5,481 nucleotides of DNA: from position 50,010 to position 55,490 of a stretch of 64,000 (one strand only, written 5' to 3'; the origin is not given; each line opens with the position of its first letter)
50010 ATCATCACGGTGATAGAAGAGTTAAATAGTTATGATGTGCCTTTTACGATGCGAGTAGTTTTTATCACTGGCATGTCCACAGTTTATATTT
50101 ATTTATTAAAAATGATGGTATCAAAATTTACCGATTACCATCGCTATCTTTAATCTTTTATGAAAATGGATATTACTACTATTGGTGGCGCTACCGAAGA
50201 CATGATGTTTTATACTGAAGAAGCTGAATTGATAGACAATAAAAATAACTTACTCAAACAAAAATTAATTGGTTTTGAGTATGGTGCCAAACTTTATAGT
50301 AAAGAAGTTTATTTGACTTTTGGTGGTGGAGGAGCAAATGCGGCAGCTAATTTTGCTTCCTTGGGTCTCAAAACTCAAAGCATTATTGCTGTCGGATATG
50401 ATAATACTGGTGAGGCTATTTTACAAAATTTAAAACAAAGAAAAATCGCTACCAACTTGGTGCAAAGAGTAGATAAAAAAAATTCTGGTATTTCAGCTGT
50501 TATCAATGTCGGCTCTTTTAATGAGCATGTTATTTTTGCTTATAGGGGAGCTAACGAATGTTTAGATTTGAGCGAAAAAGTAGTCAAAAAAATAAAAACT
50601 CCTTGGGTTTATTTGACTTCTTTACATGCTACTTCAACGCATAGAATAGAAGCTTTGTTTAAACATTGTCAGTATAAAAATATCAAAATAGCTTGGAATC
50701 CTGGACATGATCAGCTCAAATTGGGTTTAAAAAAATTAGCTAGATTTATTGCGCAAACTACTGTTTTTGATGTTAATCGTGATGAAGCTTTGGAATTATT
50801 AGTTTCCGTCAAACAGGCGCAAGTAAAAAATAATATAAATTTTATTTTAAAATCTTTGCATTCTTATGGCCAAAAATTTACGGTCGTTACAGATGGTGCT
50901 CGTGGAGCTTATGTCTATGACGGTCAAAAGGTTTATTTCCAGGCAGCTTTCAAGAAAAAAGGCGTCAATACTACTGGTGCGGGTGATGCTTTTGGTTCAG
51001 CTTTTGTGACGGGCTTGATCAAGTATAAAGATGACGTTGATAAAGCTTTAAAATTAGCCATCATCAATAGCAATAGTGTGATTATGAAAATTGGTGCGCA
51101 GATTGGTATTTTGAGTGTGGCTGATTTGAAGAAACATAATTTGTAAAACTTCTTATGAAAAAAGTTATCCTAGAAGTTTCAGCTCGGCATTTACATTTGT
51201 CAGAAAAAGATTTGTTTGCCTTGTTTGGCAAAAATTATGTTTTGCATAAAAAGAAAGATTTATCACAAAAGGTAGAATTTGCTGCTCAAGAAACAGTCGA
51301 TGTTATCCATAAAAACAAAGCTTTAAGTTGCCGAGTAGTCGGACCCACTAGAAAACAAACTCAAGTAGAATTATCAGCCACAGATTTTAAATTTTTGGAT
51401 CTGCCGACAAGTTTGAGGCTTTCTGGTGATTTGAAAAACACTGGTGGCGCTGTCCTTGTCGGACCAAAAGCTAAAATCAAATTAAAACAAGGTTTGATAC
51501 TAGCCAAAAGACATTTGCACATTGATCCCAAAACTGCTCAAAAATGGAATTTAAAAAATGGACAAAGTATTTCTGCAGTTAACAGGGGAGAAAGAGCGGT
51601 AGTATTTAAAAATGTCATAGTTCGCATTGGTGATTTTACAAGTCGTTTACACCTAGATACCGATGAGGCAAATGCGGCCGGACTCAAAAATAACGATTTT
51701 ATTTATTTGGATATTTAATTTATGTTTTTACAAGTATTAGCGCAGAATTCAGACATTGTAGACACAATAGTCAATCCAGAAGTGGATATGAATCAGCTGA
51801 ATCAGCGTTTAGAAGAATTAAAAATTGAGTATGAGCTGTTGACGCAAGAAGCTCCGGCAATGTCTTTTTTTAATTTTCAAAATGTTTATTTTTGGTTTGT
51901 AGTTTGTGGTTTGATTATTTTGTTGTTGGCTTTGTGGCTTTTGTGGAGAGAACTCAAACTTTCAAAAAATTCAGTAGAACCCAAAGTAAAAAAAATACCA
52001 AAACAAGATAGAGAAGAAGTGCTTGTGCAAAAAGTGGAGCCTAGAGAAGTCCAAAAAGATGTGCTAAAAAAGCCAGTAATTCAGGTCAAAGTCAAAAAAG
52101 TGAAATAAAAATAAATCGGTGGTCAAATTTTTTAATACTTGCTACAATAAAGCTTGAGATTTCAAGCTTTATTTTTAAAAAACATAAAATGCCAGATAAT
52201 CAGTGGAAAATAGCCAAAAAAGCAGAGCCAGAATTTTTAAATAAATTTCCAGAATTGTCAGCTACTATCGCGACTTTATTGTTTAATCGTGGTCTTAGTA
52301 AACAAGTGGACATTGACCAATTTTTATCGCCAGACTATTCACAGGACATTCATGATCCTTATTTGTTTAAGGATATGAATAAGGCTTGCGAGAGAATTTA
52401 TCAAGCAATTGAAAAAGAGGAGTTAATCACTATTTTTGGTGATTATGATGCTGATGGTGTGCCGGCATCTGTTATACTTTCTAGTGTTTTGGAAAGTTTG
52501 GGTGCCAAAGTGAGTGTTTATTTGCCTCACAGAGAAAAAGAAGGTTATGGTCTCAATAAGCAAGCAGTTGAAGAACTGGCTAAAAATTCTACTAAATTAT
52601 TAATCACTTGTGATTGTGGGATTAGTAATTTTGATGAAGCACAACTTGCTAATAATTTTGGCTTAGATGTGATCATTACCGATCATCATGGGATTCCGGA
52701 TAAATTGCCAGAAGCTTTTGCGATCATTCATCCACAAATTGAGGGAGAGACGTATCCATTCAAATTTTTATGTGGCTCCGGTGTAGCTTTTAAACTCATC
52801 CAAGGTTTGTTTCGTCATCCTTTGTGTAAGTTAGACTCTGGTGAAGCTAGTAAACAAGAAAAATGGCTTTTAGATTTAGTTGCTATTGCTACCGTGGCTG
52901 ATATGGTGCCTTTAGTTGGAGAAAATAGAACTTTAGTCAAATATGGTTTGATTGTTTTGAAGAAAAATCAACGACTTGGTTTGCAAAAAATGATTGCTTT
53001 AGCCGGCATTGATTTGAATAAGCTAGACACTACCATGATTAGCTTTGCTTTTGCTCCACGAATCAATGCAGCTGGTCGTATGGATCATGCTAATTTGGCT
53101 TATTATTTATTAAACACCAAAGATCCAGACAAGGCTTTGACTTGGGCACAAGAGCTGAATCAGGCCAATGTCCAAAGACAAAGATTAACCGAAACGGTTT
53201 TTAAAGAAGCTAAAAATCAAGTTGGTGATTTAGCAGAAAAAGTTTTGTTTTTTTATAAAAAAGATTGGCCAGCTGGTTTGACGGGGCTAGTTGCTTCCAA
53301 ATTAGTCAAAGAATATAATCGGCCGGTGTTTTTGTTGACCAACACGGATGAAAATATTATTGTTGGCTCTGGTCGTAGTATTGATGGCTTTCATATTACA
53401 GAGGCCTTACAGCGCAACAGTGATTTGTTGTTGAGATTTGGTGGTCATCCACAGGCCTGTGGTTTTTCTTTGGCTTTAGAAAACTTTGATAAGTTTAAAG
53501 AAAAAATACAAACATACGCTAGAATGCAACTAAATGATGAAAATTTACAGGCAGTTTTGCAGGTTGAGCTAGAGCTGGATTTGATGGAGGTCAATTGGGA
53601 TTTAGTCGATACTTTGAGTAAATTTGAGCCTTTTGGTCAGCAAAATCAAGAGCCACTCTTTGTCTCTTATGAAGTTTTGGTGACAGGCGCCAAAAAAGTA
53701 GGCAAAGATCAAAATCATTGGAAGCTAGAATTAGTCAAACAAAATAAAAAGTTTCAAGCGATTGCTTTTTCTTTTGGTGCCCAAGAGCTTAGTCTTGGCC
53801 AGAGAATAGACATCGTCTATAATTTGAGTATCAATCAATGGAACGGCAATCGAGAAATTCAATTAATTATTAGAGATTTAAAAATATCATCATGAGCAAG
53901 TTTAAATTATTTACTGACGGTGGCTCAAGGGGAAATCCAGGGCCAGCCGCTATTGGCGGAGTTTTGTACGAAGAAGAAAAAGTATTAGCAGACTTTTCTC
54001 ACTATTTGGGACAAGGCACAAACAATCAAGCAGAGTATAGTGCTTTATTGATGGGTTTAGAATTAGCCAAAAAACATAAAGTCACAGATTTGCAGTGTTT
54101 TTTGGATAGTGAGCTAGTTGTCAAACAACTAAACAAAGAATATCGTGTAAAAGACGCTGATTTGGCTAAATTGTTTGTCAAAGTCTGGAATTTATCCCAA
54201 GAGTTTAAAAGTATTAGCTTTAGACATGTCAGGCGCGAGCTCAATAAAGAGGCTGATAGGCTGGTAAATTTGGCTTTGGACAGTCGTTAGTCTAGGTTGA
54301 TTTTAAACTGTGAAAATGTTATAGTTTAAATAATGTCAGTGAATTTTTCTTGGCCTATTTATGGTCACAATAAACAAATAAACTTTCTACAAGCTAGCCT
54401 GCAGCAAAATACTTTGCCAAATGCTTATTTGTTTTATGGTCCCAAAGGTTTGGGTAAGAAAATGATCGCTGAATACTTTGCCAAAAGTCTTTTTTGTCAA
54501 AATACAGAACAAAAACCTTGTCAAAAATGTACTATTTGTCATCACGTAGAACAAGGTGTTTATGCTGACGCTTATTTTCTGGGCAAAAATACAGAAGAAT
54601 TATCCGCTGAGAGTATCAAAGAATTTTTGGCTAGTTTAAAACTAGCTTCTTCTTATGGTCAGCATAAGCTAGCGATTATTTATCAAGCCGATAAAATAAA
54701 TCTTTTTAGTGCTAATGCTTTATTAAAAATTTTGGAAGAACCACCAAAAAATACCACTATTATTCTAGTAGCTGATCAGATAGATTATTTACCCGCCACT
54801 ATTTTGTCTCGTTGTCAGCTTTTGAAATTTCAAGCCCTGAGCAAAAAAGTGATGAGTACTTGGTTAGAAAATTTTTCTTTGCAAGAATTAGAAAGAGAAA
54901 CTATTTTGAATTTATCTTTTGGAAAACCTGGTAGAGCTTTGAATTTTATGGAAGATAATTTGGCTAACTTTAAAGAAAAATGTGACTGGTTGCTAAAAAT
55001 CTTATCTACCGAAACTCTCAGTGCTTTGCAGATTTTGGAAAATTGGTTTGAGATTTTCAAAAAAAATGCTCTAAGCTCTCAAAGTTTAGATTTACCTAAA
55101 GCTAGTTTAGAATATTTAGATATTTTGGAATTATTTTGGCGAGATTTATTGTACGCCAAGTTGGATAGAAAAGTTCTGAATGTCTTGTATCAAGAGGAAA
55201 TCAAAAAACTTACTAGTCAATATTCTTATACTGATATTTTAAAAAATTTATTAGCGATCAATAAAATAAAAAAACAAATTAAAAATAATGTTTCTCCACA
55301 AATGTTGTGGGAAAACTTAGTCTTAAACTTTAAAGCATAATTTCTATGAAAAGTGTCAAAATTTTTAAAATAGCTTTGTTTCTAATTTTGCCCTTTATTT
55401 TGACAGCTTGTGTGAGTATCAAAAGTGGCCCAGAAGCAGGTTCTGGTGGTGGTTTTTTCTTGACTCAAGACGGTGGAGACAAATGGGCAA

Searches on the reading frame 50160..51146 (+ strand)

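Call 8: search_protein_families(library=pfam, proteins=[window:50160-51146:+], max_evalue=0.001)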
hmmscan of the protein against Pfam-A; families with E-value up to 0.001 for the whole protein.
window:50160-51146:+ (328 aa): 2 families
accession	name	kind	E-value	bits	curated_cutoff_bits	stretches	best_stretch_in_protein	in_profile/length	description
PF00294.29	PfkB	-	7.6e-38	131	25.8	1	35-315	13-297/302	pfkB family carbohydrate kinase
PF08543.17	Phos_pyr_kin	-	0.00035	20.5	27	1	195-300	115-224/246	Phosphomethylpyrimidine kinase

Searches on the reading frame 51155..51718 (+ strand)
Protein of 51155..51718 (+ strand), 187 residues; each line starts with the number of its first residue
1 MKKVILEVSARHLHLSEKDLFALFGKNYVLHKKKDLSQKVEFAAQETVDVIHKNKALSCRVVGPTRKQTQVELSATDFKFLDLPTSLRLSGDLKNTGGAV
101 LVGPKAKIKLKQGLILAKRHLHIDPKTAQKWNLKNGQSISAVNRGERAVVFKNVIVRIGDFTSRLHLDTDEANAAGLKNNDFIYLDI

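Call 8: search_protein_families(library=pfam, proteins=[window:51155-51718:+], max_evalue=0.001)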
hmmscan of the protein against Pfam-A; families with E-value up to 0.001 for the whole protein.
window:51155-51718:+ (187 aa): 1 family
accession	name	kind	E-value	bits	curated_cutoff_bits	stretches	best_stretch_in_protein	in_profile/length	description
PF06130.18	PTAC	-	8.5e-59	198.7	25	1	6-178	2-176/176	Phosphate propanoyltransferase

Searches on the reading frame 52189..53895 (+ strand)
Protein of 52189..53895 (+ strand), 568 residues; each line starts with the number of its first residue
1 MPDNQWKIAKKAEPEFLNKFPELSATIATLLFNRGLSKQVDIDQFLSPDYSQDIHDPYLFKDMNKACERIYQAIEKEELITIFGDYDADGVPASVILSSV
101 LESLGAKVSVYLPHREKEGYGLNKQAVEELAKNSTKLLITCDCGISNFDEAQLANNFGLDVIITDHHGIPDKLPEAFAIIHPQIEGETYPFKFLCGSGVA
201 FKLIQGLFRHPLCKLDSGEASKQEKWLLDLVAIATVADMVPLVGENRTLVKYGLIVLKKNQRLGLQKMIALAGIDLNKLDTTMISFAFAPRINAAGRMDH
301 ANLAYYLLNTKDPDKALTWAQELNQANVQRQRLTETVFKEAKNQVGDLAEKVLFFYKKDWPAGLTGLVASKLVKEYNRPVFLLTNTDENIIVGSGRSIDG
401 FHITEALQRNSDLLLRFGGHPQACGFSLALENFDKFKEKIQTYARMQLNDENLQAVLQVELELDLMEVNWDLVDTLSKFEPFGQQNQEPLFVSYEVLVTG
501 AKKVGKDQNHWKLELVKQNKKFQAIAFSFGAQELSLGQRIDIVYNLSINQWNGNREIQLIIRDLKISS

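Call 8: search_protein_families(library=pfam, proteins=[window:52189-53895:+], max_evalue=0.001)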
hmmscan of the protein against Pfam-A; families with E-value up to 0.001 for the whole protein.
window:52189-53895:+ (568 aa): 3 families
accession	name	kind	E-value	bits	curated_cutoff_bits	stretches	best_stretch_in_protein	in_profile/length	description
PF17768.7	RecJ_OB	-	3.3e-31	108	27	1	460-563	2-107/107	RecJ OB domain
PF01368.27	DHH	-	2.5e-23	83.1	28.1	1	80-235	2-125/125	DHH family, N-terminal domain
PF02272.25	DHHA1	-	5.8e-14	52.8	25.9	1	351-444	3-100/102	DHHA1 domain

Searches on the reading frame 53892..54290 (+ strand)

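Call 8: search_protein_families(library=pfam, proteins=[window:53892-54290:+], max_evalue=0.001)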
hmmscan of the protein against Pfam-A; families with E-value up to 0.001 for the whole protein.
window:53892-54290:+ (132 aa): 2 families
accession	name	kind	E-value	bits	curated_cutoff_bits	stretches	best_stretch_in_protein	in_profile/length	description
PF13456.12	RVT_3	-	2.6e-23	82.7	21.6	1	8-127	2-122/123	Reverse transcriptase-like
PF00075.30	RNase_H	-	4.3e-11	43.6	25.8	1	4-126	4-137/141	RNase H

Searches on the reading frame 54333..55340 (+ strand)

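Call 8: search_protein_families(library=pfam, proteins=[window:54333-55340:+], max_evalue=0.001)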
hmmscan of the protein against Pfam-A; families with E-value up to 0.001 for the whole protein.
window:54333-55340:+ (335 aa): 2 families
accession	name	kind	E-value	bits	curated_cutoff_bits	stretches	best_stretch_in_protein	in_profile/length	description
PF13177.12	DNA_pol3_delta2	-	5.9e-47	160.1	27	1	12-169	2-160/161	DNA polymerase III, delta subunit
PF00004.35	AAA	-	5.7e-05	24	21.2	1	32-162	1-124/131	ATPase family associated with various cellular activities (AAA)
